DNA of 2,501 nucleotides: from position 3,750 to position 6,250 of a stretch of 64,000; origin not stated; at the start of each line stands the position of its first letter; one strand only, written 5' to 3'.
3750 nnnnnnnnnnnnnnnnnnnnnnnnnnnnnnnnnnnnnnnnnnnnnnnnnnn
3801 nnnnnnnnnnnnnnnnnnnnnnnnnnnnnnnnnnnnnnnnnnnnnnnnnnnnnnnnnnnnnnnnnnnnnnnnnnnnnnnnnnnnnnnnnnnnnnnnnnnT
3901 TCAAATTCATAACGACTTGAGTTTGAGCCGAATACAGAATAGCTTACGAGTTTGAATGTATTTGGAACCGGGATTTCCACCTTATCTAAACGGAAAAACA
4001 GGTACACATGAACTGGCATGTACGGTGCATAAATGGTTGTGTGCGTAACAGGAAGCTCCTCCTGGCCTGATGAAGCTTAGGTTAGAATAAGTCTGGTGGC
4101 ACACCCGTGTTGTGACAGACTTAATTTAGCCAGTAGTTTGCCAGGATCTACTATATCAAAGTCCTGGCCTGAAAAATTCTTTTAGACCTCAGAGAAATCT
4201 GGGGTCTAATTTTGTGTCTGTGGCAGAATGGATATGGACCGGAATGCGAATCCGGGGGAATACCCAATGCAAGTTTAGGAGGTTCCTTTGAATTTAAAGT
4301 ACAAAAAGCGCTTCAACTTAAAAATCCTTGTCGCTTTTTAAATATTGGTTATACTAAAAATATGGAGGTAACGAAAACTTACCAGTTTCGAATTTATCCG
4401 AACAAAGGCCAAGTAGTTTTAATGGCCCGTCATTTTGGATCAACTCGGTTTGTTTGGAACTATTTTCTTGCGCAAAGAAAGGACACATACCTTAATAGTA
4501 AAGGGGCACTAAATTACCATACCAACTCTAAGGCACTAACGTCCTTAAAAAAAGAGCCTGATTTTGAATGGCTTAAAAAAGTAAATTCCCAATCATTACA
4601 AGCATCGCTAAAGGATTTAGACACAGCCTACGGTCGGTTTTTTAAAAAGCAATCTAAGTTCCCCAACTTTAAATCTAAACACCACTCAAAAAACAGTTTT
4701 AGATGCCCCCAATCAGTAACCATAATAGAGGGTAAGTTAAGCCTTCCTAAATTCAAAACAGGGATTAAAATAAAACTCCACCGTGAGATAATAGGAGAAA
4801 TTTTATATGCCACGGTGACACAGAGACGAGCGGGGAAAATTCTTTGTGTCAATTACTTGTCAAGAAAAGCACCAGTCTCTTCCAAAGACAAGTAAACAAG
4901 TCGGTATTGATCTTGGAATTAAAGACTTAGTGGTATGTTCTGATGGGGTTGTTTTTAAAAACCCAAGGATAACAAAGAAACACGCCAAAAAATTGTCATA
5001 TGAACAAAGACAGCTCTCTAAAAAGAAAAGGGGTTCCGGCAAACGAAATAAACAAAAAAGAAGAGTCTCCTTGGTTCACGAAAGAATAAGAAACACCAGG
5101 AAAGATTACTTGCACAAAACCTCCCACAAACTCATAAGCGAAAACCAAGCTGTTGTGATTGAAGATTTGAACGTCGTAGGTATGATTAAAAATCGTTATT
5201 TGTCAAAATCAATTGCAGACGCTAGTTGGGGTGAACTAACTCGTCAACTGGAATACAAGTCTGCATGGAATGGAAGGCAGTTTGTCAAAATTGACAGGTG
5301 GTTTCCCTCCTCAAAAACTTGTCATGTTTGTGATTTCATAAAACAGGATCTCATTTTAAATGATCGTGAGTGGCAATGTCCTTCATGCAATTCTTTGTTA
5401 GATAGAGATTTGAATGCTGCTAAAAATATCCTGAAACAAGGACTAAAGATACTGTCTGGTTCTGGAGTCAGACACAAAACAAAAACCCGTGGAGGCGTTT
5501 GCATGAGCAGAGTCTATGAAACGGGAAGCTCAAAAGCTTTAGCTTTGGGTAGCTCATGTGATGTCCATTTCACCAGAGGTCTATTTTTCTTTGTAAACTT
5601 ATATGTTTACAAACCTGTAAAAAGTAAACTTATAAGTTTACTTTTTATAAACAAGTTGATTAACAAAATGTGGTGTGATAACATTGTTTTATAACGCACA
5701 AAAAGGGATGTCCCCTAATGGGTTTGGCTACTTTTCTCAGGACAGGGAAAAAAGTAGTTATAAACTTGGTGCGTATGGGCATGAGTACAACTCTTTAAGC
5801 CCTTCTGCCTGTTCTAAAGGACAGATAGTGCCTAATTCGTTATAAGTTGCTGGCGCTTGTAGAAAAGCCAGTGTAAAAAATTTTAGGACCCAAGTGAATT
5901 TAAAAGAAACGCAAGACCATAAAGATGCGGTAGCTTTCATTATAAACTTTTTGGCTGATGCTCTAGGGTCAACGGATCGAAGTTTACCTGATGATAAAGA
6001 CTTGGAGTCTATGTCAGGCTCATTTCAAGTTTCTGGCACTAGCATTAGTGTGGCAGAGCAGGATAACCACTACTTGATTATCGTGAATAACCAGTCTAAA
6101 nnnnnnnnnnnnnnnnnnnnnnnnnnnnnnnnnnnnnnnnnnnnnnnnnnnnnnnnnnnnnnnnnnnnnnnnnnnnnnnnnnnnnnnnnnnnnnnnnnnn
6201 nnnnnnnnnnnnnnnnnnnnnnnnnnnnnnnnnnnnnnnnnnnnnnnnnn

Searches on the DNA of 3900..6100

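Call 53: search_rna_families(source=window, start=3900, end=6100, threshold=evalue, max_evalue=10, show_alignments=3)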
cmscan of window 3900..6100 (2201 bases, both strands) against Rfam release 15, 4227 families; matches with E-value up to 10: 10.
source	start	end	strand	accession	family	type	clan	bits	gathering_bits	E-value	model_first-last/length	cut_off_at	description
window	4891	4978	-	RF02428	SpF11_sRNA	Gene; sRNA;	-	20.8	54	5.1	1-95/95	no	Streptococcus sRNA SpF11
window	5616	5649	+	RF04241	mir-5014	Gene; miRNA;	-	19.1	101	1.3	1-123/123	no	mir-5014 microRNA precursor family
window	5727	5765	+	RF01370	CRISPR-DR57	Gene; CRISPR;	-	18.2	39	1.2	1-37/37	no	CRISPR RNA direct repeat element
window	5593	5639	-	RF03400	mir-728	Gene; miRNA;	-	18.2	70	7.4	1-62/62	no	mir-728 microRNA precursor family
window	5616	5649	-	RF04241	mir-5014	Gene; miRNA;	-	17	101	5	1-123/123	no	mir-5014 microRNA precursor family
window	4852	4909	+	RF02635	EF0820_EF0821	Gene; sRNA;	-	14.3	442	1.2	1-370/370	no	Enterococcus sRNA EF0820_EF0821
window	5617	5648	-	RF04207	MIR5048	Gene; miRNA;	-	12.6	160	5.2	1-356/356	no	MIR5048 microRNA precursor family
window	5617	5648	+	RF04207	MIR5048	Gene; miRNA;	-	12.6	160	5.4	1-356/356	no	MIR5048 microRNA precursor family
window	5279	5319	+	RF02656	sot0042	Gene; sRNA;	-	12.4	88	3.4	73-112/174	no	Sense overlapping transcript RNA 0042 (sot)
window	6008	6072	-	RF02089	CLRN1-AS1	Gene; lncRNA;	-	11.8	48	7.3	1-79/79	no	CLRN1 antisense RNA 1 conserved region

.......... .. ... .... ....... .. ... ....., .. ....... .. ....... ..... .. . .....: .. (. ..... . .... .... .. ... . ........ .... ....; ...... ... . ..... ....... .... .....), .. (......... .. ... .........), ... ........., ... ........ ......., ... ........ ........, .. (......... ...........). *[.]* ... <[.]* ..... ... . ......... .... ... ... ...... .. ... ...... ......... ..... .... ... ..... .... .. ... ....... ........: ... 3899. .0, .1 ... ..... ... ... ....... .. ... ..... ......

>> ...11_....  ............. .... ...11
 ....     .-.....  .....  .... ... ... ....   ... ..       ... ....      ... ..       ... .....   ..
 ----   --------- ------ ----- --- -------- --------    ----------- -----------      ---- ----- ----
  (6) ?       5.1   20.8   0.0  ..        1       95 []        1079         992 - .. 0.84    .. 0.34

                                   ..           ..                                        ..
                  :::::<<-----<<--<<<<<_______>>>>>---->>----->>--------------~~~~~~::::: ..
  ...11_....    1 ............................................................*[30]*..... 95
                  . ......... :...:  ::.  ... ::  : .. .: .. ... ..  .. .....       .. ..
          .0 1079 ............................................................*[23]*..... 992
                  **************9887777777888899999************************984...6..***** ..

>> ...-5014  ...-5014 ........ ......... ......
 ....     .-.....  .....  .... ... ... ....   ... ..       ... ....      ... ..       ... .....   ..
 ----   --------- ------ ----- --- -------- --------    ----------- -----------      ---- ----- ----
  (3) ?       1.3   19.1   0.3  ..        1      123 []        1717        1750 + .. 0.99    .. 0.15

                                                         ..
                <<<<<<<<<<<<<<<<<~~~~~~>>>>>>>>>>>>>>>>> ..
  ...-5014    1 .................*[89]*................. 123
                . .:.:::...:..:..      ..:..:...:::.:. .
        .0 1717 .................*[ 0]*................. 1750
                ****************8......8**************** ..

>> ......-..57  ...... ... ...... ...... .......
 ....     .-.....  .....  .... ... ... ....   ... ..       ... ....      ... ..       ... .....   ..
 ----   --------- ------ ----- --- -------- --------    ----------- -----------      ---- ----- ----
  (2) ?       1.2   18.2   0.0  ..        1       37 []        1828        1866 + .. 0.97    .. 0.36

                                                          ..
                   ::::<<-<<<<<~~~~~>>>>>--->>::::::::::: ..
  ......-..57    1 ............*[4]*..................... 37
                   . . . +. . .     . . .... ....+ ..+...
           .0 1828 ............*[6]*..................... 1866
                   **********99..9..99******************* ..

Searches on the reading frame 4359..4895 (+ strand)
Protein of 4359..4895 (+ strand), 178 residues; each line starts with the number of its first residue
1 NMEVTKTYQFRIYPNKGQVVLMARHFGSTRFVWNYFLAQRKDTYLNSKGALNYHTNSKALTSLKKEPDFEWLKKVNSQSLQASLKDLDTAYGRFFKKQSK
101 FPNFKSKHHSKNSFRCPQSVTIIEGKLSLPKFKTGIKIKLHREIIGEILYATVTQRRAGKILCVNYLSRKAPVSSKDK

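Call 74: search_protein_families(library=pfam, proteins=[window:4359-4895:+], max_evalue=0.01)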
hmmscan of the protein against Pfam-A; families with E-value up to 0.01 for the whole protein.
window:4359-4895:+ (178 aa): 1 family
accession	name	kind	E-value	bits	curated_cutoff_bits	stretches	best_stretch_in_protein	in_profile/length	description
PF12323.14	HTH_OrfB_IS605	-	1e-17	63.8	21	1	2-45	1-43/47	Helix-turn-helix domain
